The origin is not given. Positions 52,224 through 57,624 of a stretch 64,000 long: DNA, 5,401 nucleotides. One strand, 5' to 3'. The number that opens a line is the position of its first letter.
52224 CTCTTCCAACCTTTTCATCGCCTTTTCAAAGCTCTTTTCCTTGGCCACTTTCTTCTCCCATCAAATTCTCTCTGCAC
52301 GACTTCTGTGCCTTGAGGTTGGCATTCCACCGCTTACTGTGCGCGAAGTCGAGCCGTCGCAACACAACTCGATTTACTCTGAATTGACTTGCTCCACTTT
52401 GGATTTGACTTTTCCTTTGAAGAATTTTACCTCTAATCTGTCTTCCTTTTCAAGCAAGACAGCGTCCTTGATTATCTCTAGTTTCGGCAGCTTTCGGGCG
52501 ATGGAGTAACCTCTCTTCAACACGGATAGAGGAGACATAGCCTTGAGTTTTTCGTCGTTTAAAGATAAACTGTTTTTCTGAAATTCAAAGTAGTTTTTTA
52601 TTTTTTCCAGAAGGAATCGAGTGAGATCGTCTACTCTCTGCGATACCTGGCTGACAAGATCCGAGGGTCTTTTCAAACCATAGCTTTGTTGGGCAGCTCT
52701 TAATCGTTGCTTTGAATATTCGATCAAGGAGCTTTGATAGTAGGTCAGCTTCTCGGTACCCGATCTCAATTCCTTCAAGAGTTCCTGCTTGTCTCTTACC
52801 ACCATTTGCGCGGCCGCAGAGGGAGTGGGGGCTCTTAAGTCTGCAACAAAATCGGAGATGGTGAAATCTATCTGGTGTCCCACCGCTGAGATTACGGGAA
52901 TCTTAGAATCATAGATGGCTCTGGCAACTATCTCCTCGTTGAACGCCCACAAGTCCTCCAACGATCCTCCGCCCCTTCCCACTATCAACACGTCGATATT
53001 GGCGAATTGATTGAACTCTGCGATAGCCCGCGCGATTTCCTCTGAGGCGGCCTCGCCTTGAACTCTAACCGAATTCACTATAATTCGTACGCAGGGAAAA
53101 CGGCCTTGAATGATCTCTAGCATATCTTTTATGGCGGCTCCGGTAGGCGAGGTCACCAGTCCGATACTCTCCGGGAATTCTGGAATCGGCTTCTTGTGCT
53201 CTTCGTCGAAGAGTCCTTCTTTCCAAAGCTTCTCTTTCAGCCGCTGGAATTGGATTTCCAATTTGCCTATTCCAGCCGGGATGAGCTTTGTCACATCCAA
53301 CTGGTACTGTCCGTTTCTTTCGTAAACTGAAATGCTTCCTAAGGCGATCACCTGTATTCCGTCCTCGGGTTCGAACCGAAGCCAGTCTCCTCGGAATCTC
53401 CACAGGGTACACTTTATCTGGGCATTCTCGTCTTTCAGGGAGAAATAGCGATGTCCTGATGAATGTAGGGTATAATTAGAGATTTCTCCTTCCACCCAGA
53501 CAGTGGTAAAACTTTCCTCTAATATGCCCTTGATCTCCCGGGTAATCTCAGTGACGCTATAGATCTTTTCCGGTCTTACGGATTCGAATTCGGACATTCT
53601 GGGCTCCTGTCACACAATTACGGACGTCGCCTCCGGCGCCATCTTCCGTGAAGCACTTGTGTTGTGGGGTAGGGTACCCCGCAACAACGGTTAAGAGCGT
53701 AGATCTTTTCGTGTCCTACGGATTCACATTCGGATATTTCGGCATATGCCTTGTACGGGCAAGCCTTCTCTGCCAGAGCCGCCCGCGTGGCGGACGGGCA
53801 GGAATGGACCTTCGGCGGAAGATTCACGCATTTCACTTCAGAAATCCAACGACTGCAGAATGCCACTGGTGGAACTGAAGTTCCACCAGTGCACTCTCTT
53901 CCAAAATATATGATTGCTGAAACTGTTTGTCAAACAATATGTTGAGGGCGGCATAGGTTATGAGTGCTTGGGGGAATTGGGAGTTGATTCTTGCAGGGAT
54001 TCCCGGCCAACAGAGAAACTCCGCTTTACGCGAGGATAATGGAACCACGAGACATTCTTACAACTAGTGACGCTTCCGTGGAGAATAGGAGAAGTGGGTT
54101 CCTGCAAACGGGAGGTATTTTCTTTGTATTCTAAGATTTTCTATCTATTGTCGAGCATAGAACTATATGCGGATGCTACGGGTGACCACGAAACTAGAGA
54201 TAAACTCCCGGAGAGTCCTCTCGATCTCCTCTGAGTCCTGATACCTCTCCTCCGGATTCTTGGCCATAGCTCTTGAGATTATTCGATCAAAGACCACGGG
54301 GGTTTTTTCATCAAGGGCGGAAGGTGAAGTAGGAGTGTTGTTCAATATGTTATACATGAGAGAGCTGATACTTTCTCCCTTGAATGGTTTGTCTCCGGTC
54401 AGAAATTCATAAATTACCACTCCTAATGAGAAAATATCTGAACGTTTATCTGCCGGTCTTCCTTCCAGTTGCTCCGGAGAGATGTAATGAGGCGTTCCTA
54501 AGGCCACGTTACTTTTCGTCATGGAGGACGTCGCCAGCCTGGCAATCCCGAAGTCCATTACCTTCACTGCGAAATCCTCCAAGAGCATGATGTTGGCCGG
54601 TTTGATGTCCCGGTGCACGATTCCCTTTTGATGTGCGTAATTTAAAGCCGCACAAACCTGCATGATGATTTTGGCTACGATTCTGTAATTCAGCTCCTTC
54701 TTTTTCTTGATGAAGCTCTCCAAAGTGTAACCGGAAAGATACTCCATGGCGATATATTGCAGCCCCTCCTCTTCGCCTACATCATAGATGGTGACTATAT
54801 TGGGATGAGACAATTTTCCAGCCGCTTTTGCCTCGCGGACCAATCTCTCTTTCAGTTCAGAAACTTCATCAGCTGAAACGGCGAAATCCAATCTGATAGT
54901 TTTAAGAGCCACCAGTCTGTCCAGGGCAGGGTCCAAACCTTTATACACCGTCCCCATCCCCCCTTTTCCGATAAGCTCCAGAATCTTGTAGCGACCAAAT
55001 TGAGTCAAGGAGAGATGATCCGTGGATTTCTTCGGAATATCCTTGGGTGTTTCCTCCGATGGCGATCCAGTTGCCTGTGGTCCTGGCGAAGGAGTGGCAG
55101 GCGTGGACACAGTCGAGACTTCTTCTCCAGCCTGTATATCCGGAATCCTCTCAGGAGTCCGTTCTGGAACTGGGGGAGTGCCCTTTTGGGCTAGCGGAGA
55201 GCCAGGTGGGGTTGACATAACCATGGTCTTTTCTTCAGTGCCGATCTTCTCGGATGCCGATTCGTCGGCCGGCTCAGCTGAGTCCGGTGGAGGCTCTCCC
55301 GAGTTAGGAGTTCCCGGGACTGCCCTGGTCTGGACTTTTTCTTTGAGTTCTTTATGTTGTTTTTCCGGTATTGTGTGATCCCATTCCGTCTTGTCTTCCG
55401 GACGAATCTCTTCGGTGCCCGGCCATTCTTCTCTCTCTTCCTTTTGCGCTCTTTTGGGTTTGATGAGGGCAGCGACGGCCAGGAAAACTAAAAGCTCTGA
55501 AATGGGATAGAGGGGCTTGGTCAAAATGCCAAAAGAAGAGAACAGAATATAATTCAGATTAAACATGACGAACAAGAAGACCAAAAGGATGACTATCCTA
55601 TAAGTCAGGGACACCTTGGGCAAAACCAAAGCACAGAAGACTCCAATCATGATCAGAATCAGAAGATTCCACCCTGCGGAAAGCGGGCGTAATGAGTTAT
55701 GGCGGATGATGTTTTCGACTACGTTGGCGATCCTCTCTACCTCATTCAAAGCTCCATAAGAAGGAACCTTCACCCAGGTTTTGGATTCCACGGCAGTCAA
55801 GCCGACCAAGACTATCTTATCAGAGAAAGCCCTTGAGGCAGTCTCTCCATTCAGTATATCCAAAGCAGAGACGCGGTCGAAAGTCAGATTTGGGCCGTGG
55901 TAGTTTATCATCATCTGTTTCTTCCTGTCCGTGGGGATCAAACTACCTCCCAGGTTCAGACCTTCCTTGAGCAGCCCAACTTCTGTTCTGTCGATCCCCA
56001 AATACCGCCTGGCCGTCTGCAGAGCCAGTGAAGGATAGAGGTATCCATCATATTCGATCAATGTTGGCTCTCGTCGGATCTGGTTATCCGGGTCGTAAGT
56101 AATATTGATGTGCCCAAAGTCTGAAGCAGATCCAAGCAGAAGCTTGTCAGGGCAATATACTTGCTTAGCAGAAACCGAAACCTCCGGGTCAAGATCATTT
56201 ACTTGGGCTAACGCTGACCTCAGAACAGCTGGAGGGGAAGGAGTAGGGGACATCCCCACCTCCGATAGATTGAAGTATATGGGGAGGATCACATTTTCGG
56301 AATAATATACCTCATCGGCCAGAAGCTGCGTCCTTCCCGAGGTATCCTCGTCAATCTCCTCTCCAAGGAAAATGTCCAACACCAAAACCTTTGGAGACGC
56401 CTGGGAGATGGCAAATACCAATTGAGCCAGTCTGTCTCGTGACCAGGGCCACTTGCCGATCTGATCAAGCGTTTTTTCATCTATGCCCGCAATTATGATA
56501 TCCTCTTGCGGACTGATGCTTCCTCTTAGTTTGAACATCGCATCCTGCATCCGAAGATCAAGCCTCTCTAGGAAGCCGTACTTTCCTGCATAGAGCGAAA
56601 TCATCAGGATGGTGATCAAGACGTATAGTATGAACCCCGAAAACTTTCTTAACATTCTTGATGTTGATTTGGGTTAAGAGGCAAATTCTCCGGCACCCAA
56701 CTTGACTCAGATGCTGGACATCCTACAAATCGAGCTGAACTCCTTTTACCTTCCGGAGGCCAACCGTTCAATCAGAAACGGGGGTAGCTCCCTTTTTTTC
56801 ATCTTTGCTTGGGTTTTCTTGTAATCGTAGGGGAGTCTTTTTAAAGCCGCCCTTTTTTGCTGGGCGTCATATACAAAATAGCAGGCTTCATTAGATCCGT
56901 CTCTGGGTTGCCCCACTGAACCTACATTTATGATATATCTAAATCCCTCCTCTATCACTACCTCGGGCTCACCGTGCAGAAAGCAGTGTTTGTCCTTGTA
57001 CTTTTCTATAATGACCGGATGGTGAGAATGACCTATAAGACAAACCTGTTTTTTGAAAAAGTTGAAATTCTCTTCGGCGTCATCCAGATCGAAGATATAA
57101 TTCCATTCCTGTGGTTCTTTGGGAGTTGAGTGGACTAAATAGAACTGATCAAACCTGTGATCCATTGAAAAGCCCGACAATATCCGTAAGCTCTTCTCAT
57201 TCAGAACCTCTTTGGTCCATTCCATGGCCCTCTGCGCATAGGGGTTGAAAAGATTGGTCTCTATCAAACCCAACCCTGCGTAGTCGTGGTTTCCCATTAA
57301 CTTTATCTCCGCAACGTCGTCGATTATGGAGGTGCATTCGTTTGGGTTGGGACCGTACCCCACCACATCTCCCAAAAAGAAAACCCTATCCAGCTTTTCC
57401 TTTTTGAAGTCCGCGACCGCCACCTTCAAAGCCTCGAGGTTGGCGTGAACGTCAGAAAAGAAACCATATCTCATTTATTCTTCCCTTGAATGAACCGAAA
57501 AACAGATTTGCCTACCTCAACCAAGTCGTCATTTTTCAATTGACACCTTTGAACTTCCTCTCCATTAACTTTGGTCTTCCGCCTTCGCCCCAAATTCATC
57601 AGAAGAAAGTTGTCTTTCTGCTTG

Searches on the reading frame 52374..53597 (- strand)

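Call 49: search_protein_families(library=pfam, max_evalue=1e-8, proteins=[window:52374-53597:-])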
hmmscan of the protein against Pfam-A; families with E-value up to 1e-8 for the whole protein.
window:52374-53597:- (407 aa): 3 families
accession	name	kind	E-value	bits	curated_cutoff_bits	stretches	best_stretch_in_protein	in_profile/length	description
PF02601.20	Exonuc_VII_L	-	2.9e-93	313.2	35.9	2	129-344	1-214/315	Exonuclease VII, large subunit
PF13742.12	tRNA_anti_2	-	1.6e-31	108.8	27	1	13-104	1-93/95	OB-fold nucleic acid binding domain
PF01336.31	tRNA_anti-codon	-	2.6e-09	37.3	27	0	33-106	1-73/75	OB-fold nucleic acid binding domain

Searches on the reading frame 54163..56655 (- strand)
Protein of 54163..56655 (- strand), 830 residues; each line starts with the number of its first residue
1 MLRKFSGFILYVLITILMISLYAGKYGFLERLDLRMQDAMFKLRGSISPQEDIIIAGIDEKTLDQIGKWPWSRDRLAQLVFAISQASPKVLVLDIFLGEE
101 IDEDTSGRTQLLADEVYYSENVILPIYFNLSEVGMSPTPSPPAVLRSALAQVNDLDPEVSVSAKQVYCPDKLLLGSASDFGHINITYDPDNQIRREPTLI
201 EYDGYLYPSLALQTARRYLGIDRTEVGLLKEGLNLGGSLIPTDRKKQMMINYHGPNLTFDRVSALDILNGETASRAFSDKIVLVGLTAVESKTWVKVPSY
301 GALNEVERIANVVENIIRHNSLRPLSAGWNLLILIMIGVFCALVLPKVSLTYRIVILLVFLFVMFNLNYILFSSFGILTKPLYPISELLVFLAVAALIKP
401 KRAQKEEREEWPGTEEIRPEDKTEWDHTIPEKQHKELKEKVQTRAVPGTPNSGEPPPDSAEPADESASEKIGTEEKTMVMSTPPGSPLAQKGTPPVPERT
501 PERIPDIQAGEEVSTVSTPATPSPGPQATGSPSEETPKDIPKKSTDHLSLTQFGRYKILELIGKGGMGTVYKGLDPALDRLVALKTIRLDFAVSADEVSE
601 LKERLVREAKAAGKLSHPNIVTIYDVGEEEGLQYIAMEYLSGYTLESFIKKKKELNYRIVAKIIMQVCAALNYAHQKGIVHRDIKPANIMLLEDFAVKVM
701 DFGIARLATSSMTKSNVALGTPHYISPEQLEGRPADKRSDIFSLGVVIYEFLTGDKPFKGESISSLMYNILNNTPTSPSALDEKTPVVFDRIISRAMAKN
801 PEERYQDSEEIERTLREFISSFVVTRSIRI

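Call 49: search_protein_families(library=pfam, max_evalue=1e-8, proteins=[window:54163-56655:-])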
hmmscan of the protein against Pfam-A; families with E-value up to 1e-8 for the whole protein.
window:54163-56655:- (830 aa): 3 families
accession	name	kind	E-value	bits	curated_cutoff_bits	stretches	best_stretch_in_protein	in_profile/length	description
PF00069.31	Pkinase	-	8.1e-57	193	31.7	1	556-806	1-253/263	Protein kinase domain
PF05226.16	CHASE2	-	1.7e-52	179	26.3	1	17-341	4-254/257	CHASE2 domain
PF07714.23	PK_Tyr_Ser-Thr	-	1.9e-38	132.7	23.1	1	558-806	3-250/258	Protein tyrosine and serine/threonine kinase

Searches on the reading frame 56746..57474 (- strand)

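Call 49: search_protein_families(library=pfam, max_evalue=1e-8, proteins=[window:56746-57474:-])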
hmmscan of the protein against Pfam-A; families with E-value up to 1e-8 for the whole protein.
window:56746-57474:- (242 aa): 2 families
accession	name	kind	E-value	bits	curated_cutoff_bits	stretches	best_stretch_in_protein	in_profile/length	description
PF12850.12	Metallophos_2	-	6.1e-17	62.5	27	1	1-206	1-153/154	Calcineurin-like phosphoesterase superfamily domain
PF00149.33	Metallophos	-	3.5e-11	44.3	21.5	1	1-172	1-171/191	Calcineurin-like phosphoesterase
